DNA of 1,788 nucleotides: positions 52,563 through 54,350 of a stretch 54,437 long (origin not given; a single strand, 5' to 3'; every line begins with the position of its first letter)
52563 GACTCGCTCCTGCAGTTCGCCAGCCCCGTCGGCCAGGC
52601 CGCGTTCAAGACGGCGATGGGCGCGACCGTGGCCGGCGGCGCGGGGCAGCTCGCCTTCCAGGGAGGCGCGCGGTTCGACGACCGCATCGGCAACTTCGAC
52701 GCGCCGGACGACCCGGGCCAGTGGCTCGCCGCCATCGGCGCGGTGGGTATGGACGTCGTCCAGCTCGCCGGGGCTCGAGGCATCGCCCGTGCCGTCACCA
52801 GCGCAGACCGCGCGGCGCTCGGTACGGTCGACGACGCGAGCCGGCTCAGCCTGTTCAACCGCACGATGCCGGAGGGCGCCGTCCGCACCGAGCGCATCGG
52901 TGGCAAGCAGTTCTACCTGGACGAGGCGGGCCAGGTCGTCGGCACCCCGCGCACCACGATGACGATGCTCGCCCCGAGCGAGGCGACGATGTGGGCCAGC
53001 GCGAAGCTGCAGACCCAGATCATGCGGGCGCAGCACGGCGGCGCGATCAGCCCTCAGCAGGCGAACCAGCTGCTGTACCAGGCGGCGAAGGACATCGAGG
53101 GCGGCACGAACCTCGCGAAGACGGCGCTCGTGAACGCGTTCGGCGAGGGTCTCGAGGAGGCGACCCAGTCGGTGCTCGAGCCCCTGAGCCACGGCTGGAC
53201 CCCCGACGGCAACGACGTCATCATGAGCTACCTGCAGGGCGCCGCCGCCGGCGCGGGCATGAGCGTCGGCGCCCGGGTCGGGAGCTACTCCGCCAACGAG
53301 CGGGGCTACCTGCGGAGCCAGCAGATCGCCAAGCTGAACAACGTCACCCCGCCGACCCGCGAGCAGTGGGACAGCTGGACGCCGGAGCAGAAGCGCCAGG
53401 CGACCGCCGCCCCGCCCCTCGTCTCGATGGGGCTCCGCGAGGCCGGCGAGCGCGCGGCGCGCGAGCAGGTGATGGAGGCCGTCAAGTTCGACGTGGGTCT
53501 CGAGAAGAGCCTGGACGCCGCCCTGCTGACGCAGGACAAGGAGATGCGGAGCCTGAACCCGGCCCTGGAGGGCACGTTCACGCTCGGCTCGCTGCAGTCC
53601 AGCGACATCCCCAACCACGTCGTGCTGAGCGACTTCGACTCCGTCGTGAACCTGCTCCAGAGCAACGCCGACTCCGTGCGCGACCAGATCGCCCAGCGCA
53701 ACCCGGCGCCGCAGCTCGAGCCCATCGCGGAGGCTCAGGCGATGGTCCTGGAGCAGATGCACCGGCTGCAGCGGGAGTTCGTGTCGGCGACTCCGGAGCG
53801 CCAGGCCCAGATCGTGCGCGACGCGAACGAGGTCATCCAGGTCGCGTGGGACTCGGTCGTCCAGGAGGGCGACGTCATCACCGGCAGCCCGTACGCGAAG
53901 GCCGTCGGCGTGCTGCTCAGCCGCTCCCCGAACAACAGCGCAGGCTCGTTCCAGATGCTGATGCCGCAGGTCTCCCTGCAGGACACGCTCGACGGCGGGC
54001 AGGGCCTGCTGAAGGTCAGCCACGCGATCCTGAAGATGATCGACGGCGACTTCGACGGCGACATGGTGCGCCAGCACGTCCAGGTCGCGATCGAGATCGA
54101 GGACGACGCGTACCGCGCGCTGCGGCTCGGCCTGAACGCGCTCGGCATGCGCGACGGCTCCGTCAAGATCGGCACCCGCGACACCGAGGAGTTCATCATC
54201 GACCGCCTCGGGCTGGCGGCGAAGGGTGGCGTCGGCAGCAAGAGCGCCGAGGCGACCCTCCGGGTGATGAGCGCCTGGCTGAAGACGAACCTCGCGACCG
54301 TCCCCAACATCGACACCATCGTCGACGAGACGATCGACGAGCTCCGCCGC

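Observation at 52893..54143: Two-barrel (beta-like plus beta-prime-like) RNA polymerase signature in the N-terminal quarter of the giant protein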

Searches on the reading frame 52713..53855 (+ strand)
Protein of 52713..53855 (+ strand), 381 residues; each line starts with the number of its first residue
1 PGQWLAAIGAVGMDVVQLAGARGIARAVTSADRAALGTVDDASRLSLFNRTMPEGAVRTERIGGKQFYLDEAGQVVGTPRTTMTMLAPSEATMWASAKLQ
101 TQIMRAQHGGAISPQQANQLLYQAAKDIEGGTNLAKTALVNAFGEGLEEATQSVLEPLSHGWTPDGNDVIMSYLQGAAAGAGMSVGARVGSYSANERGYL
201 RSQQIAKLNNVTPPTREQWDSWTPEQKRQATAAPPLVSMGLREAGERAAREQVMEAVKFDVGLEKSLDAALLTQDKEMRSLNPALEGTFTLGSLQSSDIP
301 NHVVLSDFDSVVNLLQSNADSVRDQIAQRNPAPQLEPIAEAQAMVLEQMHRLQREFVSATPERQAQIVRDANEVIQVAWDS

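Call 89: predict_structure(alignment_id=A5)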
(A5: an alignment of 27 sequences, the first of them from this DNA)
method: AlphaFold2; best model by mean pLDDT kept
length: 381 residues; sequences in the alignment: 27
mean_pLDDT: 76.7   pTM: 0.47
mean pLDDT of the five models: 76.7, 76.5, 73.4, 71.2, 70.8
residues with pLDDT >= 90: 135; 70-90: 128; 50-70: 49; < 50: 69
segments of 3 or more residues with pLDDT < 50: 18-47, 254-266, 268-270, 274-290, 292-295
pLDDT, mean of each block of 10 residues (from residue 1): 62 53 41 45 47 89 92 93 83 88 91 95 90 79 86 86 92 90 75 84 88 96 94 78 63 43 45 48 46 55 77 88 80 79 94 95 95 91 75
secondary structure, 60 per line:
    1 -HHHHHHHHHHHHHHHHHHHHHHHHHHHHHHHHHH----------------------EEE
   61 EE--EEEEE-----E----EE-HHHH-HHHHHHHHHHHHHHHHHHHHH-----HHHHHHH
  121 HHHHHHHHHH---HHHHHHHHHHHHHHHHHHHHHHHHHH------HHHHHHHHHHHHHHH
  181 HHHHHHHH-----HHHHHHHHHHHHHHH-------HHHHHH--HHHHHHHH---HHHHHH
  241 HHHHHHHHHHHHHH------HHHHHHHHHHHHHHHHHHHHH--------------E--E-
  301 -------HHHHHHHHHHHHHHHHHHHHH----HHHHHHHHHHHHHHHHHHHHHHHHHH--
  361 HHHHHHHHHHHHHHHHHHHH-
elements in order: H2-35 E58-62 E65-69 H83-86 H88-108 H114-130 H134-159 H166-188 H194-208 H216-221 H224-231 H235-254 H261-281 H308-328 H333-358 H361-380

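Call 91: fold_search(model_id=the predicted structure, library=pdb)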
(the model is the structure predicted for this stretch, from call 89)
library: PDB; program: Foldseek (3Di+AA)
matches with E <= 10: 114; with E <= 0.001: 0
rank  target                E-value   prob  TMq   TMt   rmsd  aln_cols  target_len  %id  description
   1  8oyy_A                6.3e-02  0.84  0.17  0.26  19.2       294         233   17  De novo designed soluble GPCR-like fold GLF_32 (released 2023-10-18)
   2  8oyy_B                1.2e-01  0.69  0.17  0.26  19.2       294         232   17  De novo designed soluble GPCR-like fold GLF_32 (released 2023-10-18)
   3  8oyx_A                4.1e-01  0.25  0.14  0.21  19.5       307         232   13  De novo designed soluble GPCR-like fold GLF_18 (released 2023-10-18)
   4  7e9h_R                5.2e-01  0.13  0.15  0.08  24.7       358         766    9  Cryo-EM structure of Gi-bound metabotropic glutamate receptor mGlu4 (released 2021-06-23)
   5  8oyx_B                7.2e-01  0.16  0.14  0.21  19.7       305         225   13  De novo designed soluble GPCR-like fold GLF_18 (released 2023-10-18)
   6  6ffi                  7.2e-01  0.14  0.16  0.15  25.2       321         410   11  Crystal Structure of mGluR5 in complex with MMPEP at 2.2 A (released 2018-03-07)
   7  5h5m_A                8.8e-01  0.12  0.15  0.16  25.1       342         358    9  Crystal structure of HMP-1 M domain (released 2017-03-29)
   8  9mb9_D                1.1e+00  0.09  0.15  0.08  24.3       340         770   11  Cryo-EM structure of Gi-bound GPCR (released 2025-10-01)
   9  5cgd                  1.2e+00  0.10  0.15  0.14  24.6       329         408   11  Structure of the human class C GPCR metabotropic glutamate receptor 5 transmembrane domain in complex with the negative  (released 2015-08-12)
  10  6ffh                  1.4e+00  0.09  0.15  0.14  26.1       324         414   11  Crystal Structure of mGluR5 in complex with Fenobam at 2.65 A (released 2018-03-07)
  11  8qti_F                1.4e+00  0.04  0.09  0.10  26.6       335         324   14  Mycobacterium smegnatis RNAP open promoter complex with SigmaA and RbpA (released 2024-10-02)
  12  8jj8                  1.6e+00  0.08  0.15  0.15  23.7       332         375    9  Cryo-EM structure of the beta2AR-mBRIL/1b3 Fab/Glue complex with a partial agonist (released 2023-09-06)
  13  8fbi                  1.7e+00  0.07  0.12  0.15  23.4       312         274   12  Improving the secretion of designed protein assemblies through negative design of cryptic transmembrane domains (released 2023-03-22)
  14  6rz8                  1.7e+00  0.06  0.12  0.12  22.2       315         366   10  Crystal structure of the human cysteinyl leukotriene receptor 2 in complex with ONO-2080365 (released 2019-12-11)
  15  8tf5                  1.8e+00  0.07  0.13  0.14  21.8       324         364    9  Crystal structure of orphan G protein-coupled receptor 6, pseudoapo form (released 2024-12-04)
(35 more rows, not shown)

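Call 98: search_solved_structures(query=A5, max_evalue=10, show_alignments=3)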
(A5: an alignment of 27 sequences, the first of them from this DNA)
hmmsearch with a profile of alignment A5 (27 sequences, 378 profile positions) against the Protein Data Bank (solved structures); distinct sequences matched with E-value up to 10: 17.
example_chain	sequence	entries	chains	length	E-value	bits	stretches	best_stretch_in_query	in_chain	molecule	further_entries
8ek4_A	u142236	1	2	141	0.087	15.2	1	243-355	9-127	Ice-binding protein TIP-99a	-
8x5o_A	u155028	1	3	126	0.14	14.5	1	219-314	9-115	spike protein S2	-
4x8r_A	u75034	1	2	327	0.17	14.2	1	196-252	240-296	TRAP dicarboxylate transporter, DctP subunit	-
6dlc_A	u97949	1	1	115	0.25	13.7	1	291-373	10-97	Designed protein DHD1:234_A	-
5lj3_G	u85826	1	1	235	0.42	13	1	314-373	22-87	ISY1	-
5gmk_H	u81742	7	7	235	0.43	12.9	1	314-373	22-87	Pre-mRNA-splicing factor ISY1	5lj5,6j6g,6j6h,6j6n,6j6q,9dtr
7b9v_G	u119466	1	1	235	0.48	12.8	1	314-373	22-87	Pre-mRNA-splicing factor ISY1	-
2ej5_A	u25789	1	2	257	0.55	12.6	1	153-170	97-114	Enoyl-CoA hydratase subunit II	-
8bhf_n1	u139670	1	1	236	0.7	12.2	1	220-347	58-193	CCR4-NOT transcription complex subunit 3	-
6h9l_A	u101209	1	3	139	0.84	12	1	182-258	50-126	Uncharacterized protein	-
8k82_CN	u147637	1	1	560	1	11.7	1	233-365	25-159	General negative regulator of transcription subunit 5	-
3ni0_A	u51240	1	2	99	1.1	11.5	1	300-374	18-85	Bone marrow stromal antigen 2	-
7zie_A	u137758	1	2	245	2.2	10.6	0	199-233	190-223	Gcf1p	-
5y70_A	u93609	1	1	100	5.8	9.2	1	195-265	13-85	Kinetoplastid membrane protein 11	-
9c3h_SB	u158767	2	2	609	6.2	9.1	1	220-347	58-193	CCR4-NOT transcription complex subunit 3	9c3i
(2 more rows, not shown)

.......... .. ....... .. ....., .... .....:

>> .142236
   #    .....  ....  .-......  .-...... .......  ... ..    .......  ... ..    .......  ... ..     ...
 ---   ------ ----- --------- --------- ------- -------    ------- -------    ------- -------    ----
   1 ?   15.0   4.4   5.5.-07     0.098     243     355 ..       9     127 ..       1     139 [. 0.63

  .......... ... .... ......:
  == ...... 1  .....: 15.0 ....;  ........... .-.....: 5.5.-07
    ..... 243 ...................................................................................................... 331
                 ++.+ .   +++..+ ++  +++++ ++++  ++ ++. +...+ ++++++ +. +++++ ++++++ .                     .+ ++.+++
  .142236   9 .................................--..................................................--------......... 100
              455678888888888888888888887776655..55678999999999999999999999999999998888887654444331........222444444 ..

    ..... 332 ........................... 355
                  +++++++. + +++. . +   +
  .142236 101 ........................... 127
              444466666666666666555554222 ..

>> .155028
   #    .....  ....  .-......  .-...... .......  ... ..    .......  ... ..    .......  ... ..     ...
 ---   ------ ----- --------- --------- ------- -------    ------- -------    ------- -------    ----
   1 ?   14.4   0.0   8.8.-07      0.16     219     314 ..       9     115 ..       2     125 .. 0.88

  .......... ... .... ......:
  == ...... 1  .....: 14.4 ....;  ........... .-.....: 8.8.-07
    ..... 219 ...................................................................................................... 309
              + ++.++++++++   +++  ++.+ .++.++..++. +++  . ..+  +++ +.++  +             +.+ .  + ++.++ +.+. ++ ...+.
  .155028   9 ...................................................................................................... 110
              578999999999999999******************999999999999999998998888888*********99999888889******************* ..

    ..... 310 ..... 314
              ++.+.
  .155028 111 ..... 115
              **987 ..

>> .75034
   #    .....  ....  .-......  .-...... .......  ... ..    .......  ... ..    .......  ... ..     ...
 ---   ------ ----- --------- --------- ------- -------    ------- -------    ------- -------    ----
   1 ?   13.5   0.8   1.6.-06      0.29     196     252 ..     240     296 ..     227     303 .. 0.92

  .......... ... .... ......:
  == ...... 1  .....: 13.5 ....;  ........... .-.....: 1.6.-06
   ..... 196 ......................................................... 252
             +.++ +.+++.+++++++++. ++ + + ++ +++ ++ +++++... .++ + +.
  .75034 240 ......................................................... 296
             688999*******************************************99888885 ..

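Call 99: search_protein_families(library=pfam, alignment_id=A5, max_evalue=10)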
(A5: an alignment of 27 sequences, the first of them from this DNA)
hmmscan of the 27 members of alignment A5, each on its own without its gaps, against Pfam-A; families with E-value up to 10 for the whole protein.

A. member 1, seq(381 aa): 0 families

B. families by the number of members that match (of 27 scanned): 33 families (the first 25 are shown)
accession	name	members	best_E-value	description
PF22905.2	Hydro_N_hd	1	0.001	Hydrolase N-terminal helical domain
PF23683.1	U_exon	1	0.0032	U exon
PF17940.6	TetR_C_31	1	0.0054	Tetracyclin repressor-like, C-terminal domain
PF05405.19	Mt_ATP-synt_B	1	0.0066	Mitochondrial ATP synthase B chain precursor (ATP-synt_B)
PF01813.22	ATP-synt_D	1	0.026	ATP synthase subunit D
PF19908.4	DUF6381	1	0.043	Family of unknown function (DUF6381)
PF23131.1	DotY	1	0.045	DotY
PF06252.17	GemA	1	0.05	Bacteriophage Mu, GemA protein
PF04949.18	Transcrip_act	1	0.051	Transcriptional activator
PF11072.13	DUF2859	1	0.069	Protein of unknown function (DUF2859)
PF21935.1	TetR_C_45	1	0.078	Tetracyclin repressor-like, C-terminal domain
PF02958.26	EcKL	1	0.1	Ecdysteroid kinase-like family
PF12900.13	Pyridox_ox_2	1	0.1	Pyridoxamine 5'-phosphate oxidase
PF07728.20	AAA_5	1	0.11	AAA domain (dynein-related subfamily)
PF01702.25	TGT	1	0.11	Queuine tRNA-ribosyltransferase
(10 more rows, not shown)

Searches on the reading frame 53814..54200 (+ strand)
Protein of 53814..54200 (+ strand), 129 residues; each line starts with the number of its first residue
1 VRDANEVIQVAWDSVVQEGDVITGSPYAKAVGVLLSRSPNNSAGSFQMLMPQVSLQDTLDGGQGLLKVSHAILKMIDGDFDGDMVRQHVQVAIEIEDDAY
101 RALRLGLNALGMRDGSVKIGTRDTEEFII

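Call 108: search_solved_structures(query=A6, max_evalue=10, show_alignments=5)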
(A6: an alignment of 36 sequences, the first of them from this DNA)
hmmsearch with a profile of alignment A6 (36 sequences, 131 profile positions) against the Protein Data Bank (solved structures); distinct sequences matched with E-value up to 10: 77 (the best 60 are shown).
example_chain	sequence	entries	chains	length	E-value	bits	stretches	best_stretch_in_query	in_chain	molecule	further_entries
7ogp_A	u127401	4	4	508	0.00011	25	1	36-92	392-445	PHIKZ055 | DNA-directed RNA polymerase,PHIKZ056.1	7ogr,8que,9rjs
7s01_d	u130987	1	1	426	0.0046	19.8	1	30-90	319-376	DNA-directed RNA polymerase beta' subunit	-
7s00_d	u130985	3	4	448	0.0049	19.7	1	30-90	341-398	DNA-directed RNA polymerase beta' subunit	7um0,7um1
5tjg_D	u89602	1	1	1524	0.18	14.6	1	69-96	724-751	DNA-directed RNA polymerase subunit beta'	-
1l9u_D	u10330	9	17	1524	0.18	14.6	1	69-96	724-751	RNA POLYMERASE, BETA-PRIME SUBUNIT | DNA-directed RNA polymerase beta' chain | DNA-directed RNA polymerase subunit beta'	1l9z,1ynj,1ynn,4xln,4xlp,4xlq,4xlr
7vba_A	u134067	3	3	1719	0.26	14.1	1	67-92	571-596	DNA-directed RNA polymerase I subunit RPA1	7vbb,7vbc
7ob9_A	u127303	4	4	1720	0.26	14.1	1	67-92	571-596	DNA-directed RNA polymerase I subunit RPA1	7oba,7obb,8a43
8h3v_E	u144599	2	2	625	0.26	14.1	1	70-101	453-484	DNA-directed RNA polymerase subunit gamma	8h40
8syi_D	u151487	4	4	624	0.27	14.1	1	70-102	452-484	DNA-directed RNA polymerase subunit gamma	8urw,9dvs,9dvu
8dy7_D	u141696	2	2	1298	0.28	14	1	69-96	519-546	DNA-directed RNA polymerase subunit beta'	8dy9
8k60_D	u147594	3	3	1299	0.32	13.8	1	69-96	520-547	DNA-directed RNA polymerase subunit beta'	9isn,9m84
7vpd_D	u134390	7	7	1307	0.33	13.8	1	69-96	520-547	DNA-directed RNA polymerase subunit beta'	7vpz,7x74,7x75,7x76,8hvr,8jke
8hsg_J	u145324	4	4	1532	0.35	13.7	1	69-96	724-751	DNA-directed RNA polymerase subunit beta'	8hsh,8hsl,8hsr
8h2n_A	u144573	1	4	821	0.35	13.7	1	68-93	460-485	Tape tail measure protein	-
1iw7_D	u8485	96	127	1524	0.36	13.7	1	69-96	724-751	RNA polymerase beta subunit | DNA-directed RNA polymerase beta' chain | DNA-directed RNA polymerase subunit beta' chain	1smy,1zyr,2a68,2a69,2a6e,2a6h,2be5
8h2m_A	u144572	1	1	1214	0.61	12.9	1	69-93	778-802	Tape tail measure protein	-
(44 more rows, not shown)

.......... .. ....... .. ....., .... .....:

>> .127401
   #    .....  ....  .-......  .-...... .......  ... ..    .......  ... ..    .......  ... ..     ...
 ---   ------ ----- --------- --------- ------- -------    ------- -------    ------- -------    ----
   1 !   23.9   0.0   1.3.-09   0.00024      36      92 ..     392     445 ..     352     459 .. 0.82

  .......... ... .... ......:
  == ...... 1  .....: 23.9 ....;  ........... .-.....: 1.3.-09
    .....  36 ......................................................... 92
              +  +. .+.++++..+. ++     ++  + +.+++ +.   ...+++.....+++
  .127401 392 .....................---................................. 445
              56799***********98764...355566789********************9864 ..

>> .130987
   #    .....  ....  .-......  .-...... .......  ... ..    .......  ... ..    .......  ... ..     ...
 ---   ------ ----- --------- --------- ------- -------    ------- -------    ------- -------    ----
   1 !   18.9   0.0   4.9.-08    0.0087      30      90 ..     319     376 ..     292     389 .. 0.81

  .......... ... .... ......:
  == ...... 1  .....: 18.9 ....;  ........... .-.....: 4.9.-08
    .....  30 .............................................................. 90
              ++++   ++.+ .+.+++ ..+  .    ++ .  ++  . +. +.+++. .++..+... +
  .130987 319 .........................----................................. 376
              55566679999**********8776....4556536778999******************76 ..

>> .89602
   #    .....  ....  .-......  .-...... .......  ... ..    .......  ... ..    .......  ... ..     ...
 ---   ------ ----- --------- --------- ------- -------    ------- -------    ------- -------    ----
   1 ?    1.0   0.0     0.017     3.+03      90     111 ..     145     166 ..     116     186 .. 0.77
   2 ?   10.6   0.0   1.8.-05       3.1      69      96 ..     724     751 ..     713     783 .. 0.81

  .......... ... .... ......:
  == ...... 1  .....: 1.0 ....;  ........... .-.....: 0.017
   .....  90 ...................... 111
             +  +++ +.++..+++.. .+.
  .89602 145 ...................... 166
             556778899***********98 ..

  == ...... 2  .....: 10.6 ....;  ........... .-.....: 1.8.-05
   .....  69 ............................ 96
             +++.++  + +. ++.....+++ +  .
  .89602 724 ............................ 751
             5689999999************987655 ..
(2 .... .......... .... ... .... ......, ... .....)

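Call 109: search_protein_families(library=pfam, alignment_id=A6, max_evalue=10)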
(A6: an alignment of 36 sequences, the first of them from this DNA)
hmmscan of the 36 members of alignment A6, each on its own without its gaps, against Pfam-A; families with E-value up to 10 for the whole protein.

A. member 1, seq(129 aa): 0 families

B. families by the number of members that match (of 36 scanned): 13 families
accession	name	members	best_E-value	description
PF21917.1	NMB0537_N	2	0.015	N-terminal region of NMB0537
PF15908.10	HMMR_C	1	0.00074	Hyaluronan mediated motility receptor C-terminal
PF02838.20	Glyco_hydro_20b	1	0.0064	Glycosyl hydrolase family 20, domain 2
PF06078.17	DUF937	1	0.01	Bacterial protein of unknown function (DUF937)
PF16989.10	T6SS_VasJ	1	0.055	Type VI secretion, EvfE, EvfF, ImpA, BimE, VC_A0119, VasJ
PF12915.13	DUF3833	1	0.059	Protein of unknown function (DUF3833)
PF17940.6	TetR_C_31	1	0.092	Tetracyclin repressor-like, C-terminal domain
PF11142.13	DUF2917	1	0.14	Protein of unknown function (DUF2917)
PF05037.18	DUF669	1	0.14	Protein of unknown function (DUF669)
PF00623.25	RNA_pol_Rpb1_2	1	0.14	RNA polymerase Rpb1, domain 2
PF09550.16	Phage_TAC_6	1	0.17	Phage tail assembly chaperone protein, TAC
PF02044.22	Bombesin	1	0.18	Bombesin-like peptide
PF24390.1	PRTase-CE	1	0.19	PRTase-CE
